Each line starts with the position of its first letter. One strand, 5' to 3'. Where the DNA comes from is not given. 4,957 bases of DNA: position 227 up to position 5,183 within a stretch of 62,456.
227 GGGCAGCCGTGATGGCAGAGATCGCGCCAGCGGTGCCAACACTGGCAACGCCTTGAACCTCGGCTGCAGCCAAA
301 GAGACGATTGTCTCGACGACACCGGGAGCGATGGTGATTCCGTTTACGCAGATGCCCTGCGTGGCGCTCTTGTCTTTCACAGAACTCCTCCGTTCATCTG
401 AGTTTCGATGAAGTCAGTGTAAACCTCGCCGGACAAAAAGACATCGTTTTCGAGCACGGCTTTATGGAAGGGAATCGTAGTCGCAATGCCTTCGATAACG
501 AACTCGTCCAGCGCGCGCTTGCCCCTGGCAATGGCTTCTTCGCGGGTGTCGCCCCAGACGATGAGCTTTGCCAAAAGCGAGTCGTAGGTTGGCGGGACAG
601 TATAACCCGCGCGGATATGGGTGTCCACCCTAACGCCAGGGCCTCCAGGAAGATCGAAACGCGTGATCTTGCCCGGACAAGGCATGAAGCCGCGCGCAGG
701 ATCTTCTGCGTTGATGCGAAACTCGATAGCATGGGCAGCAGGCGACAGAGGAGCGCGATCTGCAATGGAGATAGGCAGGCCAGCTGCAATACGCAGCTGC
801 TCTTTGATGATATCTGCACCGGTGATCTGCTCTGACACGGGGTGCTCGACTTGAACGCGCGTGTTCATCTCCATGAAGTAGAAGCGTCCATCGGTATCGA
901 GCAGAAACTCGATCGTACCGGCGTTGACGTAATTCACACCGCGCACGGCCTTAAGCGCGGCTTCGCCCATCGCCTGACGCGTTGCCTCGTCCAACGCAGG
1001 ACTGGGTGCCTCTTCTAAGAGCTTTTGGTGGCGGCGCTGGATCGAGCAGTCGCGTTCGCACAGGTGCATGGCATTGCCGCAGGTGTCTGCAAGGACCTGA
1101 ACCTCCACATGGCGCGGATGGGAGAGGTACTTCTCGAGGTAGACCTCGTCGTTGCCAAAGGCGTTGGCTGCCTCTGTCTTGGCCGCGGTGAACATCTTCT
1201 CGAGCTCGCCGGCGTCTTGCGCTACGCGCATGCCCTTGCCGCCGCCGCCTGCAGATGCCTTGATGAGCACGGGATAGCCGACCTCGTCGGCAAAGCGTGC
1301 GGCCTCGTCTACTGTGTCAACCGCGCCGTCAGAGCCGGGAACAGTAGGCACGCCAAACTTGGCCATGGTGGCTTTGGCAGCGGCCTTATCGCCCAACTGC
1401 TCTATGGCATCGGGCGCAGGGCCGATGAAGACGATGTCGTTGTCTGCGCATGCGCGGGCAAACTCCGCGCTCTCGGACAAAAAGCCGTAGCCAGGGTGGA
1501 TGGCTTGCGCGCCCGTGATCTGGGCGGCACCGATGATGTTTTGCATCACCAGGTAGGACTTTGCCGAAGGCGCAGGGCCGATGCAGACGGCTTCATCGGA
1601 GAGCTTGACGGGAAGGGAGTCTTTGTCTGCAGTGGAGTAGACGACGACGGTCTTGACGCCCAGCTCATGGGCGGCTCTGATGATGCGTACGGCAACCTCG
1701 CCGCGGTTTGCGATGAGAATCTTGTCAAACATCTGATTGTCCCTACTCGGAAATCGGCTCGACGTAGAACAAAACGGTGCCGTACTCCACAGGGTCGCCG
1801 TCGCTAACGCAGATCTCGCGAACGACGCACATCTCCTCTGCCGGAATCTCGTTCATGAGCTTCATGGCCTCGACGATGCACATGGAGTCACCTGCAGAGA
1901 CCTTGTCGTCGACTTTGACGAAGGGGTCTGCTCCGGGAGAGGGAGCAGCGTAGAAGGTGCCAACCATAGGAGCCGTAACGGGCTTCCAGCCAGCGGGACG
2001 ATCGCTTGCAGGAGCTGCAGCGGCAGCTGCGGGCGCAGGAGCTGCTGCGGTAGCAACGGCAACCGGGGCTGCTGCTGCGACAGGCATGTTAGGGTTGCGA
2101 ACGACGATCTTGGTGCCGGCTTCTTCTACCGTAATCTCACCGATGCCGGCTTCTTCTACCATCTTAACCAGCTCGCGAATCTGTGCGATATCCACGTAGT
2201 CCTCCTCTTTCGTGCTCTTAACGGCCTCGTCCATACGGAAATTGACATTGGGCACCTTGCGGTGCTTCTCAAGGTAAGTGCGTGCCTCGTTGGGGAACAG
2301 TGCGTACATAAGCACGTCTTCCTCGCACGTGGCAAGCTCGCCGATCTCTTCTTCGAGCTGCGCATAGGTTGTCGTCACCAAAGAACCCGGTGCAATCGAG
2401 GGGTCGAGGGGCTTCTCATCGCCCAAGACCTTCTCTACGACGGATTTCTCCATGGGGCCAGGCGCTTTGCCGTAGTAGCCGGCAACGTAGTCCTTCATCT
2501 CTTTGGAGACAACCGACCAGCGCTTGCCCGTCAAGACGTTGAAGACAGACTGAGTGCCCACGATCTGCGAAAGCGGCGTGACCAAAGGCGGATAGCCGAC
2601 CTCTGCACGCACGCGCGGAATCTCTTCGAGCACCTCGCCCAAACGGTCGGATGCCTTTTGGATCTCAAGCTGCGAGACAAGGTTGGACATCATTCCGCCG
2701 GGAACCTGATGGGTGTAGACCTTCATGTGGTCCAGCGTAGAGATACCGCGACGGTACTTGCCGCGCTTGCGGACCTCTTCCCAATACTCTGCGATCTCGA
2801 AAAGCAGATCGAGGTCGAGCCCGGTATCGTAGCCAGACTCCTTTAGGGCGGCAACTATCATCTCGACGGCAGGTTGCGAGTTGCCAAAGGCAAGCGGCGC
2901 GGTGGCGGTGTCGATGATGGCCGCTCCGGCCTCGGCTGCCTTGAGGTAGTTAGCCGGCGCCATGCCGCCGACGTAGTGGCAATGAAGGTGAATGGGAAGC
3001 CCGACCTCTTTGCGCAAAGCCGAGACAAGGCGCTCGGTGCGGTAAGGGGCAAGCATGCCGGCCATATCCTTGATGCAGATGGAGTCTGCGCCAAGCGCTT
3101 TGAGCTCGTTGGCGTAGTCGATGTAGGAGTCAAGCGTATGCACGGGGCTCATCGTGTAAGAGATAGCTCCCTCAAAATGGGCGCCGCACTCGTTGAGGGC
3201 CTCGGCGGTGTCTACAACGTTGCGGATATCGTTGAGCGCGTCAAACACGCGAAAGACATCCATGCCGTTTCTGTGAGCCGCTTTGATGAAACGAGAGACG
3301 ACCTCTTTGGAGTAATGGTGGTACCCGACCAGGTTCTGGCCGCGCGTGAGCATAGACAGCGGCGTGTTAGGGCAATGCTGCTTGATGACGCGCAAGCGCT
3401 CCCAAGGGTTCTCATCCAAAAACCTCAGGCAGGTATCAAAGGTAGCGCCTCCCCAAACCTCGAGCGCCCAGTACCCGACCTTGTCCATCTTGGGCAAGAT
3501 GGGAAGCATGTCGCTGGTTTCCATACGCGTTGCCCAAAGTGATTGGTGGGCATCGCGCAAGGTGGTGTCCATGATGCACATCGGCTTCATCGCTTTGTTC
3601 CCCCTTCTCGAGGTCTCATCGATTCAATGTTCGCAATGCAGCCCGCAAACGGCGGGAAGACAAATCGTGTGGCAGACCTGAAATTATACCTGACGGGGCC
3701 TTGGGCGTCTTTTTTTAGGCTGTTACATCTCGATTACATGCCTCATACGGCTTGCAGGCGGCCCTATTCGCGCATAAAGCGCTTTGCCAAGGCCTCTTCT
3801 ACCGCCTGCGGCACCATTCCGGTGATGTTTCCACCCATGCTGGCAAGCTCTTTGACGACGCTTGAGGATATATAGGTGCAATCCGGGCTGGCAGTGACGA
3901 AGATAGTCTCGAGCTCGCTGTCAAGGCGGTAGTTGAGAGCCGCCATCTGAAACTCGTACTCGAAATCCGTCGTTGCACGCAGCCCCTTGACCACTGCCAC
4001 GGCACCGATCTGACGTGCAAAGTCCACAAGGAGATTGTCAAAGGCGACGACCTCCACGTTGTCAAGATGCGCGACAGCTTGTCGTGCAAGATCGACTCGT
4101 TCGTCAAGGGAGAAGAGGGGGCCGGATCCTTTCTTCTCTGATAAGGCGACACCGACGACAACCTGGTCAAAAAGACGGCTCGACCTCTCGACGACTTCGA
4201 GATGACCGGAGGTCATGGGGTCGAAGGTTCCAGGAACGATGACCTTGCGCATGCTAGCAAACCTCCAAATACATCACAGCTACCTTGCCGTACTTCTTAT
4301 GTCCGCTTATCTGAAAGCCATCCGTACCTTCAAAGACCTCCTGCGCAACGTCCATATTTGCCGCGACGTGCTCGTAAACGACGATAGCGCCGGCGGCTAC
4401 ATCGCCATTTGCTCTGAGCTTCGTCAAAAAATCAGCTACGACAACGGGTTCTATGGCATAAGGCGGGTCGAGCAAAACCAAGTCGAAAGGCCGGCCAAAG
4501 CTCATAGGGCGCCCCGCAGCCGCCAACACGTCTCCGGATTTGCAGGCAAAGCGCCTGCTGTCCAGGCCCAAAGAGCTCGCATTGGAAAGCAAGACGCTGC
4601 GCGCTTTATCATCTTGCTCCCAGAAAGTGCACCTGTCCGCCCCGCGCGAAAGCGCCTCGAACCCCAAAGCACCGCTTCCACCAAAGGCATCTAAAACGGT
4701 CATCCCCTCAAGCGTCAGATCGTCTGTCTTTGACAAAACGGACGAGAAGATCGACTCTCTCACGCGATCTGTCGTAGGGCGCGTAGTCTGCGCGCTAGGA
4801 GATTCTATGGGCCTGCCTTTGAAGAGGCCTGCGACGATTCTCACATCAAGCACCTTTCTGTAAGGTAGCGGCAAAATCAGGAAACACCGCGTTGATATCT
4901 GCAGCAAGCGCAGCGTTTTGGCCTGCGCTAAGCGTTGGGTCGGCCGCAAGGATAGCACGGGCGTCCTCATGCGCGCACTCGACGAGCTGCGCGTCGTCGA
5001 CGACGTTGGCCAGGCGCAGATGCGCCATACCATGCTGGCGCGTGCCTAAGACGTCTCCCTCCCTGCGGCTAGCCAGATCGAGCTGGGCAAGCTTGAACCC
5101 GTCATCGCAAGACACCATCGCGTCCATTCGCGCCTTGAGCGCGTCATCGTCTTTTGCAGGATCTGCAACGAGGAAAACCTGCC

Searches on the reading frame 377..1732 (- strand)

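Call 20: search_protein_families(library=pfam, proteins=[window:377-1732:-], max_evalue=0.00001)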
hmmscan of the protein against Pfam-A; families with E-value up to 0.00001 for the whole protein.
window:377-1732:- (451 aa): 5 families
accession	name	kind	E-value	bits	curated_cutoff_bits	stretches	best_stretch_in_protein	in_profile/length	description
PF02786.22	CPSase_L_D2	-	1.1e-84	283.7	19.8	1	115-322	1-209/211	Carbamoyl-phosphate synthase L chain, ATP binding domain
PF00289.28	Biotin_carb_N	-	1.8e-45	154.4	25.5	1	1-110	1-110/110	Biotin carboxylase, N-terminal domain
PF02785.25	Biotin_carb_C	-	2.7e-42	143.7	32.4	1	337-443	1-107/108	Biotin carboxylase C-terminal domain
PF02222.28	ATP-grasp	-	7.8e-10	39.1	27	1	137-293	15-163/179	ATP-grasp domain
PF07478.18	Dala_Dala_lig_C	-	6.5e-09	36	24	1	143-291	27-174/204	D-ala D-ala ligase C-terminus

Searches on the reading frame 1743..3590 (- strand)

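Call 20: search_protein_families(library=pfam, proteins=[window:1743-3590:-], max_evalue=0.00001)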
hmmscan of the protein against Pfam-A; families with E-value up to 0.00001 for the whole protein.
window:1743-3590:- (615 aa): 3 families
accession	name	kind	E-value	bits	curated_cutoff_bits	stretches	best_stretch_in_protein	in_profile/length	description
PF02436.23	PYC_OADA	-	4.7e-46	157.5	27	1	291-459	1-181/201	Conserved carboxylase domain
PF00364.28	Biotin_lipoyl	-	8.8e-21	74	22.1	1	537-609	2-72/73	Biotin-requiring enzyme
PF00682.25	HMGL-like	-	5.5e-18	65.7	29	1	6-268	4-258/260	HMGL-like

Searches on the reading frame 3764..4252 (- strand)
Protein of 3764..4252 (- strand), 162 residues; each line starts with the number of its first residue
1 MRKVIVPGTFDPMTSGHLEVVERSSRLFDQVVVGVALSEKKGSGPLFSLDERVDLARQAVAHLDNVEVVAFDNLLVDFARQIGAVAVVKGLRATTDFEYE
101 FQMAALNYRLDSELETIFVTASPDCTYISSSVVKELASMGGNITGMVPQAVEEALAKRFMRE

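Call 20: search_protein_families(library=pfam, proteins=[window:3764-4252:-], max_evalue=0.00001)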
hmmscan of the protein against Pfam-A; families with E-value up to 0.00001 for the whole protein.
window:3764-4252:- (162 aa): 1 family
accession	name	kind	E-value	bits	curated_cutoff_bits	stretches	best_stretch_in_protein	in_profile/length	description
PF01467.32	CTP_transf_like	-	1.3e-26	93.8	21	1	5-135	1-132/133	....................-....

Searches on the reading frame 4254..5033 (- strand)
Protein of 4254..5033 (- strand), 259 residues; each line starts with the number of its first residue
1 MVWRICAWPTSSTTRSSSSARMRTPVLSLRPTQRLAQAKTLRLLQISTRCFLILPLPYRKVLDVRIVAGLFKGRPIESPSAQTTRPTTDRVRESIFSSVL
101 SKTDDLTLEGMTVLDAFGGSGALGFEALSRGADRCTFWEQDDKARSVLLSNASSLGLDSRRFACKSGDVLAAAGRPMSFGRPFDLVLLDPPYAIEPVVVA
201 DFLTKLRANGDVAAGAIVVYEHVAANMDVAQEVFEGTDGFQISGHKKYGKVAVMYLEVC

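Call 20: search_protein_families(library=pfam, proteins=[window:4254-5033:-], max_evalue=0.00001)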
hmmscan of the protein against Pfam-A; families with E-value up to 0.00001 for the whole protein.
window:4254-5033:- (259 aa): 1 family
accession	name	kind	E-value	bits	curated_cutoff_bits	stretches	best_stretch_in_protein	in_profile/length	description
PF03602.21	Cons_hypoth95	-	5.7e-42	143.9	24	1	64-255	1-180/182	Conserved hypothetical protein 95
